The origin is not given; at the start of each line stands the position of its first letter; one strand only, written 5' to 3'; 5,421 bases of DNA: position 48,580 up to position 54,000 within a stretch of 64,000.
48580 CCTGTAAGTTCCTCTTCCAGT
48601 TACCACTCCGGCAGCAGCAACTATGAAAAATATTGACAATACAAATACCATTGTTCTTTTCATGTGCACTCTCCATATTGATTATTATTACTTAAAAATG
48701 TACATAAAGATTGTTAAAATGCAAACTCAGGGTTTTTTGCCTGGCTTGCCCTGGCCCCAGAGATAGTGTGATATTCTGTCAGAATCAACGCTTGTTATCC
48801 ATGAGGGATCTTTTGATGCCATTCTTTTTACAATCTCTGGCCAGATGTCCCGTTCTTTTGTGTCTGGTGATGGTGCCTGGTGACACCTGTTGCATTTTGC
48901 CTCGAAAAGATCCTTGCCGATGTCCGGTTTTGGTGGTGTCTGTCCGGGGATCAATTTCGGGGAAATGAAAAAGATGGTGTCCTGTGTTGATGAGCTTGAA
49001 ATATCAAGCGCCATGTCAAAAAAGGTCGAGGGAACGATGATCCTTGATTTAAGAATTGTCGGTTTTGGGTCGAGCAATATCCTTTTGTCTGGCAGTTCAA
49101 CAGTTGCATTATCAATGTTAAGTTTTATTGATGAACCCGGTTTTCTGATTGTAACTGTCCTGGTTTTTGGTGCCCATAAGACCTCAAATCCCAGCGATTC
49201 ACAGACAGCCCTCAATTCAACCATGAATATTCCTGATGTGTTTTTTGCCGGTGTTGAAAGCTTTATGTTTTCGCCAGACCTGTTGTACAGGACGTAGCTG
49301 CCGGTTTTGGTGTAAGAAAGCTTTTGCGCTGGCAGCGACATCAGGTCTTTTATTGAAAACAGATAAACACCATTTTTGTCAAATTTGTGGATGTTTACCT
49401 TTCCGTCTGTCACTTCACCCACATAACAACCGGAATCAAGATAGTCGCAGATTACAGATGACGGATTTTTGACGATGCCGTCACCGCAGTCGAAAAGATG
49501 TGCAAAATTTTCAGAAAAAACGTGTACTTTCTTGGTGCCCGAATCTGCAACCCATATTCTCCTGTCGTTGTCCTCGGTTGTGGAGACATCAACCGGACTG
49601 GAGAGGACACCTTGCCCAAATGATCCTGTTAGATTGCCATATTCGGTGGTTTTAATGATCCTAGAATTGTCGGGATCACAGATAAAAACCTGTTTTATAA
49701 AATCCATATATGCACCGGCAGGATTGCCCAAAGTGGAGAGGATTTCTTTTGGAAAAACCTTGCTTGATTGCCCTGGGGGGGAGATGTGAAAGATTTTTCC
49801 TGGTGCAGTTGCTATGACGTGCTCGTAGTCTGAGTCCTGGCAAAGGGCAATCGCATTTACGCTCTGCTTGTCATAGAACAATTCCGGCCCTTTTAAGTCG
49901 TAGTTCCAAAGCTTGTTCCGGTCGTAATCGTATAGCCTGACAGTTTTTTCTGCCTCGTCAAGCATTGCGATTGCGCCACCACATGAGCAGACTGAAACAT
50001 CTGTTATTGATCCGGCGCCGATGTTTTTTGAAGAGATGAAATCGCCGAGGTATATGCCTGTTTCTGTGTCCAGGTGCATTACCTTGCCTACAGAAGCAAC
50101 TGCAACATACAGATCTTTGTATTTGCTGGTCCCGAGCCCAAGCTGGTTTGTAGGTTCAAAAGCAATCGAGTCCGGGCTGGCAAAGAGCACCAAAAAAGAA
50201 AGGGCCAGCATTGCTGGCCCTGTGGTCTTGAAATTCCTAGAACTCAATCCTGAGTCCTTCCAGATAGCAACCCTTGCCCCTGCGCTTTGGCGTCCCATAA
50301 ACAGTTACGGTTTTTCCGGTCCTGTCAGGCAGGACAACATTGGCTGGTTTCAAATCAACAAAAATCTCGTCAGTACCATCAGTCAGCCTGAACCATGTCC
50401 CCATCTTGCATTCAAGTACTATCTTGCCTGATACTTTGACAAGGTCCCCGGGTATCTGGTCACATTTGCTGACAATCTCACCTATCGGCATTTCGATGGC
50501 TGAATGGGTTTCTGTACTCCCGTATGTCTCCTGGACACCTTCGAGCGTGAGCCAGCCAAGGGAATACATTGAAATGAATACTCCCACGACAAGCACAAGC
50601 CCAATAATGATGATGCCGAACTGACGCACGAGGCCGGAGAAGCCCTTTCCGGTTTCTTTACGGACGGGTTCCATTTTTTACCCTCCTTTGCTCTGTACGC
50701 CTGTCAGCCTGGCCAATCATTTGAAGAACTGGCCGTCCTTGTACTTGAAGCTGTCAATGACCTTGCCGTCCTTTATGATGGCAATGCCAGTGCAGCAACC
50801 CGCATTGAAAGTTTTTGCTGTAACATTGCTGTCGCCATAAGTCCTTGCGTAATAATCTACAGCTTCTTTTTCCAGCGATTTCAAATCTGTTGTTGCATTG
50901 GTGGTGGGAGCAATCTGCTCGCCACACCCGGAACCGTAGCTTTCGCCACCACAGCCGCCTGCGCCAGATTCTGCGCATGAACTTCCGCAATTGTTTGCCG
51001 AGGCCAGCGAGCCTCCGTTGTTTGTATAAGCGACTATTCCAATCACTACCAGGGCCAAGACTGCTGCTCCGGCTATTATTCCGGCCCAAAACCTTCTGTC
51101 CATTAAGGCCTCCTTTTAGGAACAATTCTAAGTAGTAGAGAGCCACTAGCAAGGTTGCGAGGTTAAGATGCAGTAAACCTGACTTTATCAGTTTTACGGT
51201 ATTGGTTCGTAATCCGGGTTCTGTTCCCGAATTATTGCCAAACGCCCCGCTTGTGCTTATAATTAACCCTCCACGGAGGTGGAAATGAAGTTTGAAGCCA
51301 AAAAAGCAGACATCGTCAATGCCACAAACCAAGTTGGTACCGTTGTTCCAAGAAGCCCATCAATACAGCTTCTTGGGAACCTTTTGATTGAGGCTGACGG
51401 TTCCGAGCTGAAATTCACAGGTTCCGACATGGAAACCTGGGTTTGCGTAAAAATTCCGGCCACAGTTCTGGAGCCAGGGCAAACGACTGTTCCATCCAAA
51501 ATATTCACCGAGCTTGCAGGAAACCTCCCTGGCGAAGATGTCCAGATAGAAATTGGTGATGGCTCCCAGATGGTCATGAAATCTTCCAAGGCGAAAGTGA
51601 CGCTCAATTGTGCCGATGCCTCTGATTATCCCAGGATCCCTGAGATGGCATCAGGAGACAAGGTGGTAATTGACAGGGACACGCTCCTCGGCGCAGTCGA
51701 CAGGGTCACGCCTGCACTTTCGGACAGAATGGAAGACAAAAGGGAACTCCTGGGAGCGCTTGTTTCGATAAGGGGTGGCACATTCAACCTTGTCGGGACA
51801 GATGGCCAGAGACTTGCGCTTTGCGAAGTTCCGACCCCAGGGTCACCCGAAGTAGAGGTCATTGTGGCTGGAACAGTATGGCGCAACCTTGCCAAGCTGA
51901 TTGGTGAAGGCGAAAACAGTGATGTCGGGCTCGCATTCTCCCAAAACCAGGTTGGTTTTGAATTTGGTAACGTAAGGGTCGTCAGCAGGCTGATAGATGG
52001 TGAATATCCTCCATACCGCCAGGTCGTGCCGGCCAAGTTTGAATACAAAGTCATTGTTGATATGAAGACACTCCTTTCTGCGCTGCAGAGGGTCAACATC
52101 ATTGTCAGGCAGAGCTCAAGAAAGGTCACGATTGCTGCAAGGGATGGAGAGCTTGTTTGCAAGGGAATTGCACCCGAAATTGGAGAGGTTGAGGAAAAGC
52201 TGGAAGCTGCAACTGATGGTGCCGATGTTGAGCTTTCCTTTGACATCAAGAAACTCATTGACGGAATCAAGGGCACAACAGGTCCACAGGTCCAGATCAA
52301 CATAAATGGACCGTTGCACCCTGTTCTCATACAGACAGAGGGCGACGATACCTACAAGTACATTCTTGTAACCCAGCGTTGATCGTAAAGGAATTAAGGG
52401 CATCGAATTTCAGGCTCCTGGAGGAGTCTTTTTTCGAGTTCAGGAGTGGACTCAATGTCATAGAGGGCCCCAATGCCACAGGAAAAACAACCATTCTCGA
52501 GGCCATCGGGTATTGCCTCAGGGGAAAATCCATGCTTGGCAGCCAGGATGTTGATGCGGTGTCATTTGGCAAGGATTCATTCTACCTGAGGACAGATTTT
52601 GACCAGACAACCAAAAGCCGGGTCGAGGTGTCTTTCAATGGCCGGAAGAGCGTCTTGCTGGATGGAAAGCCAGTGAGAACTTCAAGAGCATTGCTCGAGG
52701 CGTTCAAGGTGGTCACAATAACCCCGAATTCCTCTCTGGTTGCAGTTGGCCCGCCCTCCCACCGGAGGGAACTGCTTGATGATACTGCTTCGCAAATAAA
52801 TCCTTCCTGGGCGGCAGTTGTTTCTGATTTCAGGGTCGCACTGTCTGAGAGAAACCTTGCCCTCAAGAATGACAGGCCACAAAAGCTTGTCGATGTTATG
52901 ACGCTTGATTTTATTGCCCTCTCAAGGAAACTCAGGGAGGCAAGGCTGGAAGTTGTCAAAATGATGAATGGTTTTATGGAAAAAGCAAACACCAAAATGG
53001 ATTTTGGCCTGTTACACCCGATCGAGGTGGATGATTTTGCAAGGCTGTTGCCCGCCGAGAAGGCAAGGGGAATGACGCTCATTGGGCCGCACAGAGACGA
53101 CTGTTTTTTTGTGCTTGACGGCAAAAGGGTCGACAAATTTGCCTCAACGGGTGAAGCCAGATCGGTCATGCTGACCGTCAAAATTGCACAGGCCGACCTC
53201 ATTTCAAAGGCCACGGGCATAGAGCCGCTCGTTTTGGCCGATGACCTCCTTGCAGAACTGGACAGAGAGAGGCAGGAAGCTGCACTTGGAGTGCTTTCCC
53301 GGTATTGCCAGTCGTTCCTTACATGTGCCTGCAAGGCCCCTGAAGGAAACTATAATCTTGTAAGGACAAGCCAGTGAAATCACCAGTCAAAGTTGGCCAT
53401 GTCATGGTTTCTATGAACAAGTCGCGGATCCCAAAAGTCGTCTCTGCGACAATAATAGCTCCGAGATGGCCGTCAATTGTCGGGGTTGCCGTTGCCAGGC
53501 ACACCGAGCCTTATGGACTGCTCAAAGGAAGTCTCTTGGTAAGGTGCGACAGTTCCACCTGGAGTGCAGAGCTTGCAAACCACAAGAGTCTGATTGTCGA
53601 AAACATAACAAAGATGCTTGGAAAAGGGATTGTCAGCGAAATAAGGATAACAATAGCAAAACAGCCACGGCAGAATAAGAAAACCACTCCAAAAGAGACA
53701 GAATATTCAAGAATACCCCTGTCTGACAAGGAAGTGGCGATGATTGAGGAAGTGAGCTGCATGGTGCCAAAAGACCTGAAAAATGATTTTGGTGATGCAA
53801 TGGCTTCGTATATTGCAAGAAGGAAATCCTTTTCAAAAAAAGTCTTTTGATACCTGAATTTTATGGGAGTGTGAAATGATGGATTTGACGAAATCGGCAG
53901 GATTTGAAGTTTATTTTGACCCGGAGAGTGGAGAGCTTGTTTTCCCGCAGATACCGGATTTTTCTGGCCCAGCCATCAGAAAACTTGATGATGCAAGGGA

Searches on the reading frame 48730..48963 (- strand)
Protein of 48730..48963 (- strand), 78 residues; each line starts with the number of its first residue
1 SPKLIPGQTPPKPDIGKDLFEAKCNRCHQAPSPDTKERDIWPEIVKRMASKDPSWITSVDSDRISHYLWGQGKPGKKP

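Call 59: search_solved_structures(query=window:48730-48963:-, max_evalue=10, show_alignments=3)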
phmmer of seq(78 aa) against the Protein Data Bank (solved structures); distinct sequences matched with E-value up to 10: 13.
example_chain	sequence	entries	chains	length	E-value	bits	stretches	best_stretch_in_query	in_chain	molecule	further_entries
2l4d_A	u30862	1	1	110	0.17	15.3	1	16-57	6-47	SCO1/SenC family protein/cytochrome c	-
30ff_DG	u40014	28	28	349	0.57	13.6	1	18-72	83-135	Transcription initiation factor TFIID subunit 7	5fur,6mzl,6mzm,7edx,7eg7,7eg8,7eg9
4rgw_B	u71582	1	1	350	0.57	13.6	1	18-72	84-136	Transcription initiation factor TFIID subunit 7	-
2ox8_A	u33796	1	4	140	0.57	13.6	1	33-73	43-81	Scavenger receptor with C-type lectin type I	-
7vd5_V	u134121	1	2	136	0.61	13.5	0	9-33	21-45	Cytochrome c-550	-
6j3y_V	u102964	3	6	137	0.63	13.5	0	9-33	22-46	Cytochrome c-550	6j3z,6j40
6jlu_V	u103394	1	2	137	0.66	13.4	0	9-32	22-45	Cytochrome c-550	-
8j5k_V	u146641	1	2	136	0.66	13.4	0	9-32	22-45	PsbV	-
3a9f_A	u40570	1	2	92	0.79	13.1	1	14-64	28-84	Cytochrome c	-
1ccr_A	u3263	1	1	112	0.85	13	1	9-31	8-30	CYTOCHROME C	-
4gqp_H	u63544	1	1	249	1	12.8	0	33-73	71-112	Anti-METH scFv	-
1c6o_A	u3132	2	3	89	1.2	12.6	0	15-30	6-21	CYTOCHROME C6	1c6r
7rh5_O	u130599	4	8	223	1.2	12.5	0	16-33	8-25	Cytochrome bc1 complex cytochrome c subunit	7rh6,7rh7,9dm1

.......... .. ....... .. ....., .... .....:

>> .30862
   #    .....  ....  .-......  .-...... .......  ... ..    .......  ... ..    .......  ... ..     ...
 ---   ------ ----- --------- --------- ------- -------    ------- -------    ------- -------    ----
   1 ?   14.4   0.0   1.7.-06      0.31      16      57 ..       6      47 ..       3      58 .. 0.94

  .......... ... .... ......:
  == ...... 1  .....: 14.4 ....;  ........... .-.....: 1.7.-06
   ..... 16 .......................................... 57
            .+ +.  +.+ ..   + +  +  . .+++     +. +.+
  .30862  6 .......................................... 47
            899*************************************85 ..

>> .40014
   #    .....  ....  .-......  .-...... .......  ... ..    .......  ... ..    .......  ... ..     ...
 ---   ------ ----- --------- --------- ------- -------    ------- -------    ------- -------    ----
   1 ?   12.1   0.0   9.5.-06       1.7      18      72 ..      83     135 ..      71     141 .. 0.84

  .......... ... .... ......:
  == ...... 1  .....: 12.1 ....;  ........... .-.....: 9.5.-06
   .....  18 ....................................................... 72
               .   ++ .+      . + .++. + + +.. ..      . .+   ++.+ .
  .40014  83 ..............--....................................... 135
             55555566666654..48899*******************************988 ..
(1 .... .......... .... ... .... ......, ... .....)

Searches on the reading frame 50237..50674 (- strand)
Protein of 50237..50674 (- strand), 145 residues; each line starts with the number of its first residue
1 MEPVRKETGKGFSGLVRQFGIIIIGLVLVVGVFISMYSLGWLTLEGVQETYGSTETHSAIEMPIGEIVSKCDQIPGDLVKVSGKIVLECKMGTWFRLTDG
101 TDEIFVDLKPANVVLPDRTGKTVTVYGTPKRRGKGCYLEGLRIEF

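Call 12: search_protein_families(library=pfam, proteins=[window:50237-50674:-], max_evalue=0.001)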
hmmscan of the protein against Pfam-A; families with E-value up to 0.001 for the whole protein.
window:50237-50674:- (145 aa): 0 families

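Call 69: search_protein_families(library=pfam, proteins=[window:50237-50674:-], max_evalue=1)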
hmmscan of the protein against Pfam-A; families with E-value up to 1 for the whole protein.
window:50237-50674:- (145 aa): 1 family
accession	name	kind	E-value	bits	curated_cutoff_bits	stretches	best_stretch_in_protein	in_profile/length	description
PF19135.5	DUF5818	-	0.19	11.8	27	0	78-113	4-27/57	Protein of unknown function (DUF5818)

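Call 70: search_protein_families(library=ncbifam, proteins=[window:50237-50674:-], max_evalue=0.1)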
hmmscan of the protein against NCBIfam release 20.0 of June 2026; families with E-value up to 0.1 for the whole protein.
window:50237-50674:- (145 aa): 0 families

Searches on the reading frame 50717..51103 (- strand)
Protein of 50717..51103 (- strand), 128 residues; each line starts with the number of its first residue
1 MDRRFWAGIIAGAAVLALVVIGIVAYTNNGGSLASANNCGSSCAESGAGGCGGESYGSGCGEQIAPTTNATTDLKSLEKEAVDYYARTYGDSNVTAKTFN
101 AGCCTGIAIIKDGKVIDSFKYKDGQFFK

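Call 12: search_protein_families(library=pfam, proteins=[window:50717-51103:-], max_evalue=0.001)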
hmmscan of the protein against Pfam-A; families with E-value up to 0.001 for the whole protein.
window:50717-51103:- (128 aa): 0 families

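Call 69: search_protein_families(library=pfam, proteins=[window:50717-51103:-], max_evalue=1)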
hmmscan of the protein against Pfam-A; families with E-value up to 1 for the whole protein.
window:50717-51103:- (128 aa): 1 family
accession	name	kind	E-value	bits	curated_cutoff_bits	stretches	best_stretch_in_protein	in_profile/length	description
PF23705.1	RxLR_effector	-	0.39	11.7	27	1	12-78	7-78/95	RxLR effector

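Call 70: search_protein_families(library=ncbifam, proteins=[window:50717-51103:-], max_evalue=0.1)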
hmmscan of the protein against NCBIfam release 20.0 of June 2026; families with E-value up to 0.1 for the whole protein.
window:50717-51103:- (128 aa): 1 family
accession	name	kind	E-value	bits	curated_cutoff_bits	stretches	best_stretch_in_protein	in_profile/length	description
TIGR04117.1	Syntroph_Cxxx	paralog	0.01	15.9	50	1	2-71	23-88/98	Cys-Xaa-Xaa-Xaa repeat radical SAM target protein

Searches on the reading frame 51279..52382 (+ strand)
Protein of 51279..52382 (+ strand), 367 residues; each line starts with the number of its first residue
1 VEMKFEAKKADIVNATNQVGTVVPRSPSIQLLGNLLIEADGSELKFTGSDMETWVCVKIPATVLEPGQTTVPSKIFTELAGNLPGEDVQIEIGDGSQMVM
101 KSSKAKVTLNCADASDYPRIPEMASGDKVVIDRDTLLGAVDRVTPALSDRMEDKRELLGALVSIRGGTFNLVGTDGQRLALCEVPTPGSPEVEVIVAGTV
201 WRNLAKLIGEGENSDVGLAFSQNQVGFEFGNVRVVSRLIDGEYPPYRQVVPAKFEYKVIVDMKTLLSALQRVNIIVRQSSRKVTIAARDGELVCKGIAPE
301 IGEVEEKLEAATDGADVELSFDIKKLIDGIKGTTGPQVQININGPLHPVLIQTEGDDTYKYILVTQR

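Call 12: search_protein_families(library=pfam, proteins=[window:51279-52382:+], max_evalue=0.001)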
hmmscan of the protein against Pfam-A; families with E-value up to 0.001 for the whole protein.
window:51279-52382:+ (367 aa): 3 families
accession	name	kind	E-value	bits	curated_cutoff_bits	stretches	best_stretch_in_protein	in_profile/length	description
PF02768.20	DNA_pol3_beta_3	-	6.3e-25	87.8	27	1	247-364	1-118/121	DNA polymerase III beta subunit, C-terminal domain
PF00712.24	DNA_pol3_beta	-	7.9e-24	84.5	24.4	1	3-121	1-120/120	DNA polymerase III beta subunit, N-terminal domain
PF02767.21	DNA_pol3_beta_2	-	2.2e-20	73.5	27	1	132-244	3-115/116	DNA polymerase III beta subunit, central domain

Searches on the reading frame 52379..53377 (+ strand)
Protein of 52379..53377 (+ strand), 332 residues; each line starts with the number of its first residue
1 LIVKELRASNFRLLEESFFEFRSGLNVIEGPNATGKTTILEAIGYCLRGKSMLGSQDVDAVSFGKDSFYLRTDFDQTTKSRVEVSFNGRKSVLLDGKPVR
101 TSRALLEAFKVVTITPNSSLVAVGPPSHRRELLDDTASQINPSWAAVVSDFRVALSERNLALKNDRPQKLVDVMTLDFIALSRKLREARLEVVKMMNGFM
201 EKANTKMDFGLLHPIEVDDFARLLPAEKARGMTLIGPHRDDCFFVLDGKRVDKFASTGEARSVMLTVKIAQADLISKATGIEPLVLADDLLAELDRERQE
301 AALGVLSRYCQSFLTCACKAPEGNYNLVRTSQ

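Call 12: search_protein_families(library=pfam, proteins=[window:52379-53377:+], max_evalue=0.001)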
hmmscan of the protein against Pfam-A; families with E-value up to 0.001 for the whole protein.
window:52379-53377:+ (332 aa): 5 families
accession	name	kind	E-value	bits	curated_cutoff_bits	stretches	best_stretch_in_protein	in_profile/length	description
PF13476.12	AAA_23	-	3e-16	61.1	27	1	6-96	2-87/201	AAA domain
PF02463.25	SMC_N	-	7e-12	45.7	40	1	3-308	2-185/220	RecF/RecN/SMC N terminal domain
PF13175.12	AAA_15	-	8e-08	32.7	32.1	1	1-50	1-50/374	AAA ATPase domain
PF13304.12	AAA_21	-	0.00013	22.6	27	1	25-74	1-53/304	AAA domain, putative AbiEii toxin, Type IV TA system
PF13514.12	AAA_27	-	0.00039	20.5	22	1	1-94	1-95/206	AAA domain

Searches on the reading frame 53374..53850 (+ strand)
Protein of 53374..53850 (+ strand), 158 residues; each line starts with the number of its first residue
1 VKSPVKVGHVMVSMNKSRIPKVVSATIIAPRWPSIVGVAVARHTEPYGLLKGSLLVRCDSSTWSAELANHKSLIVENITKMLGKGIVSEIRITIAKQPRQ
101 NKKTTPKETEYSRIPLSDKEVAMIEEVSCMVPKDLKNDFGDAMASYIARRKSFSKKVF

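Call 12: search_protein_families(library=pfam, proteins=[window:53374-53850:+], max_evalue=0.001)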
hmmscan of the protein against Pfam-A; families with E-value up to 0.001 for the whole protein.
window:53374-53850:+ (158 aa): 1 family
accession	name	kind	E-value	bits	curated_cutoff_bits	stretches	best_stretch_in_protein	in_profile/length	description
PF05258.17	DciA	-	2.3e-12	47.4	24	1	30-92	27-89/89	Dna[CI] antecedent, DciA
